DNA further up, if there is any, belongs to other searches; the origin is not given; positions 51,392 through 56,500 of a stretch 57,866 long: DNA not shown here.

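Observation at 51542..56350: Single 1602-aa polypeptide combining an exonuclease, a RecQ SF2 helicase and a UvrD SF1 helicase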

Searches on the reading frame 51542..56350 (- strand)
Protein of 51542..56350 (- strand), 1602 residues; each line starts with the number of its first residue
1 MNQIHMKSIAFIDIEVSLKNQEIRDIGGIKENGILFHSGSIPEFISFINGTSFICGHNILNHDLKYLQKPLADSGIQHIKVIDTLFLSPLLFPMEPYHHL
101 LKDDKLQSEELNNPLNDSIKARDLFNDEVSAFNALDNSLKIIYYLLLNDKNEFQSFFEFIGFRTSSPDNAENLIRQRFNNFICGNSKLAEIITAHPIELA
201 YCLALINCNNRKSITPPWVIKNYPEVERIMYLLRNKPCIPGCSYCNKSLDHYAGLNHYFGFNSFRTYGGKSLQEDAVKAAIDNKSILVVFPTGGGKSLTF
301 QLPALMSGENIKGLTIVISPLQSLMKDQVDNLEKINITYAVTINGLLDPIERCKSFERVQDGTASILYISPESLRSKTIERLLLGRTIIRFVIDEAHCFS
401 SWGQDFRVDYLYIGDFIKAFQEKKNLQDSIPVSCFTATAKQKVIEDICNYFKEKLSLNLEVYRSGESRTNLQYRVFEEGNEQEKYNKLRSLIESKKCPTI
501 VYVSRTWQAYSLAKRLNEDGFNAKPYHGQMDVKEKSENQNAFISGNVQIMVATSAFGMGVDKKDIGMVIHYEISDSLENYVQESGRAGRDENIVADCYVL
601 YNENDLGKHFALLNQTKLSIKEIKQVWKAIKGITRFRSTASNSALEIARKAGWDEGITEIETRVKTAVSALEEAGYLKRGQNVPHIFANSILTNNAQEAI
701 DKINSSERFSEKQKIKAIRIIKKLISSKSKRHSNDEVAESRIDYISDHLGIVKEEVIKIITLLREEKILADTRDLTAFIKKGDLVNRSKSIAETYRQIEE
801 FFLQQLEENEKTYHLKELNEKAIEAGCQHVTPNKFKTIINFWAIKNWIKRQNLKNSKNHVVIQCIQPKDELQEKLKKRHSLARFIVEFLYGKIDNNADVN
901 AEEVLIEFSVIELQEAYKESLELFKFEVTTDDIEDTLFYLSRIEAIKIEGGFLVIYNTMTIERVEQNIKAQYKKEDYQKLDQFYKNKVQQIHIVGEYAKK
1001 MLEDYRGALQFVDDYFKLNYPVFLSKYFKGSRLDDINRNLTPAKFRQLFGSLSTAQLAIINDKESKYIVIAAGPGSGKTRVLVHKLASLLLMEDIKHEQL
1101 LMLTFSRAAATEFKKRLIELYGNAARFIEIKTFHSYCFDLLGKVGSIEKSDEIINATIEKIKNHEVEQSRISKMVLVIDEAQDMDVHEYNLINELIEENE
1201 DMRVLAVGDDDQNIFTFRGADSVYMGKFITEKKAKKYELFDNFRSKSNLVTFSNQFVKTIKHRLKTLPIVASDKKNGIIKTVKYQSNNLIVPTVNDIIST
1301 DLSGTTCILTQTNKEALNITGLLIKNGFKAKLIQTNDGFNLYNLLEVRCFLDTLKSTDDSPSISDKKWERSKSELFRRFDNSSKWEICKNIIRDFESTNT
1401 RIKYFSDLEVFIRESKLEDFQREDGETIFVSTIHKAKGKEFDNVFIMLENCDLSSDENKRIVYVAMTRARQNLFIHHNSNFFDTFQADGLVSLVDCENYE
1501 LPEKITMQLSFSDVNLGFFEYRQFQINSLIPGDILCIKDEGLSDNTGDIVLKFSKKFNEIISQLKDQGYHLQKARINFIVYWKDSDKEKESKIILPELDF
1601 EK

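Call 5: search_protein_families(library=pfam, proteins=[window:51542-56350:-], max_evalue=0.1)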
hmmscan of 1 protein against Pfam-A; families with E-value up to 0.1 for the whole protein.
window:51542-56350:- (1602 aa): 15 families
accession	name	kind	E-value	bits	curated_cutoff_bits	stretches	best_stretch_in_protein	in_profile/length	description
PF00270.35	DEAD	-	7.9e-32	110.7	26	2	272-446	3-166/167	DEAD/DEAH box helicase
PF00580.27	UvrD-helicase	-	3.6e-31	109.3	23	2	1053-1143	2-92/271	UvrD/REP helicase N-terminal domain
PF13245.12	AAA_19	-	1.3e-23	84.1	25.1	1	1058-1217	4-133/134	AAA domain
PF00271.37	Helicase_C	-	3.3e-22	79.2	23.5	1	483-589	1-108/110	Helicase conserved C-terminal domain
PF13361.12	UvrD_C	-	7e-20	72.2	25.6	2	1390-1478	246-348/350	UvrD-like helicase C-terminal domain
PF13538.12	UvrD_C_2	-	1.9e-11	44.1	27.4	1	1428-1475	2-51/52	UvrD-like helicase C-terminal domain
PF01443.25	Viral_helicase1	-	1.2e-10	42.1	21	1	1417-1475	172-226/228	Viral superfamily 1 RNA helicase core domain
PF04851.21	ResIII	-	8.6e-10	39.2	22.5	2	271-401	6-139/164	Type III restriction enzyme, res subunit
PF13604.12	AAA_30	-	3.3e-07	30.7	27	1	1060-1213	10-128/191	AAA domain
PF13401.12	AAA_22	-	1e-06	29.5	27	1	1066-1196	6-108/130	AAA domain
PF13191.12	AAA_16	-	0.00014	22.9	32.6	1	1058-1205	17-165/167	AAA ATPase domain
PF13087.12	AAA_12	-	0.0037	17.3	27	1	1420-1476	129-191/195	AAA domain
PF25199.1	nSTAND_NTPase5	-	0.02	15.2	34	0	1144-1206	73-130/145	Novel STAND NTPase 5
PF02748.20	PyrI_C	-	0.031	14.5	23.4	1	205-251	5-45/48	Aspartate carbamoyltransferase regulatory chain, metal binding domain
PF14818.11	SOGA1-2-like_CC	-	0.083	13.2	26.6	0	1363-1381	9-27/54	SOGA 1/2-like, coiled-coil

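Call 6: search_protein_families(library=padloc, proteins=[window:51542-56350:-], max_evalue=0.01)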
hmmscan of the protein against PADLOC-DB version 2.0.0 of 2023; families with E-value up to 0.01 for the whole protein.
window:51542-56350:- (1602 aa): 62 families (the best 25 are shown)
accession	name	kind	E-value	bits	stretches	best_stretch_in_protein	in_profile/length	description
PDLC02864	DpdF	-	3.5e-95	318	1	253-646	12-383/610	DpdF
PDLC02861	DpdF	-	6.4e-85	283.7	1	254-617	19-359/611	DpdF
PDLC03928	PsyrT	-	7.2e-80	267.1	1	271-632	24-376/689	-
PDLC02870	DpdF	-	2.7e-72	242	1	258-681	8-400/534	DpdF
PDLC01089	C3a193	-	1.9e-62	209.9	1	247-683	218-672/983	poss. alt. Cas3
PDLC02865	DpdF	-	1.8e-54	182.9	1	255-592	751-1072/1499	DpdF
PDLC02855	DpdF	-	9.5e-50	167.7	1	264-632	136-510/825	DpdF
PDLC02872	DpdF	-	1.2e-44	151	1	260-630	153-534/859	DpdF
PDLC02859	DpdF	-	3.6e-43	145.8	1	264-593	96-418/545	DpdF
PDLC00117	GajB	-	1.9e-41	140.3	3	1151-1328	195-375/604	UrvD helicase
PDLC03802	RTasHel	-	9e-41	138.5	3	1053-1144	7-96/675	DRT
PDLC00132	GajB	-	3.3e-40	136.3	3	1051-1146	3-94/625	UrvD helicase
PDLC02868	DpdF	-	3.6e-39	132.2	2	258-487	333-552/1078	DpdF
PDLC00114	GajB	-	3.3e-38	129.7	3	1051-1146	7-101/635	UrvD helicase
PDLC00122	GajB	-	5.1e-38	129.2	2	1176-1483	166-478/502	UrvD helicase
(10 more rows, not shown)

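Call 7: search_protein_families(library=ncbifam, proteins=[window:51542-56350:-], max_evalue=0.01)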
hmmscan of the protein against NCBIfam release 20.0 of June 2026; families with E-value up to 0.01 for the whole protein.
window:51542-56350:- (1602 aa): 39 families (the best 25 are shown)
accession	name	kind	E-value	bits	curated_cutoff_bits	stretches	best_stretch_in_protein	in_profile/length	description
TIGR01389.1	recQ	equivalog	2.9e-91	306.7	640.2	1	255-625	5-352/591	DNA helicase RecQ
TIGR00614.1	recQ_fam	subfamily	2.2e-82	277.3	219.8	1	255-619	3-348/470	RecQ family ATP-dependent DNA helicase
NF008279.0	PRK11057.1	equivalog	3.7e-68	230.4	1015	1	253-613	15-352/608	ATP-dependent DNA helicase RecQ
NF041063.1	DpdF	equivalog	1.4e-61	209.1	550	1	259-630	135-511/813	protein DpdF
TIGR01073.1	pcrA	equivalog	1.4e-36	126.2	911.2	3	1052-1142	5-94/725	DNA helicase PcrA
TIGR01075.1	uvrD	equivalog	2.4e-32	112.1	1144.45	3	1051-1141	4-93/715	DNA helicase II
NF008743.0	PRK11773.1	equivalog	1.5e-30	106.2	965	3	1046-1141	4-98/720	DNA helicase II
NF008276.0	PRK11054.1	equivalog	1.4e-28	99.8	543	2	1054-1144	199-286/684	DNA helicase IV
NF053631.1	RNA_helic_CshA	equivalog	1.1e-23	83.8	646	1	271-639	24-381/434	degradosome RNA helicase CshA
TIGR01074.1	rep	equivalog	6.2e-23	80.9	951.45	3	1068-1142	17-92/668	DNA helicase Rep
NF008744.0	PRK11776.1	equivalog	1.9e-18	66.3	524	1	272-624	30-371/460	ATP-dependent RNA helicase DbpA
NF008394.0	PRK11192.1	equivalog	6.9e-18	64.7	507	1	271-590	28-341/441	ATP-dependent RNA helicase SrmB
TIGR00609.1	recB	equivalog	1e-17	63.6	696.05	2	1176-1276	375-479/1175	exodeoxyribonuclease V subunit beta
NF008172.0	PRK10919.1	equivalog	3.1e-17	62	1168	2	1150-1258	184-292/673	DNA helicase Rep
TIGR02784.1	addA_alphas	equivalog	2.8e-16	59.1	860.75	1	1068-1119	13-63/1138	double-strand break repair helicase AddA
TIGR01447.1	recD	equivalog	9.8e-14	50.8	310.15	2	1425-1483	523-580/597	exodeoxyribonuclease V subunit alpha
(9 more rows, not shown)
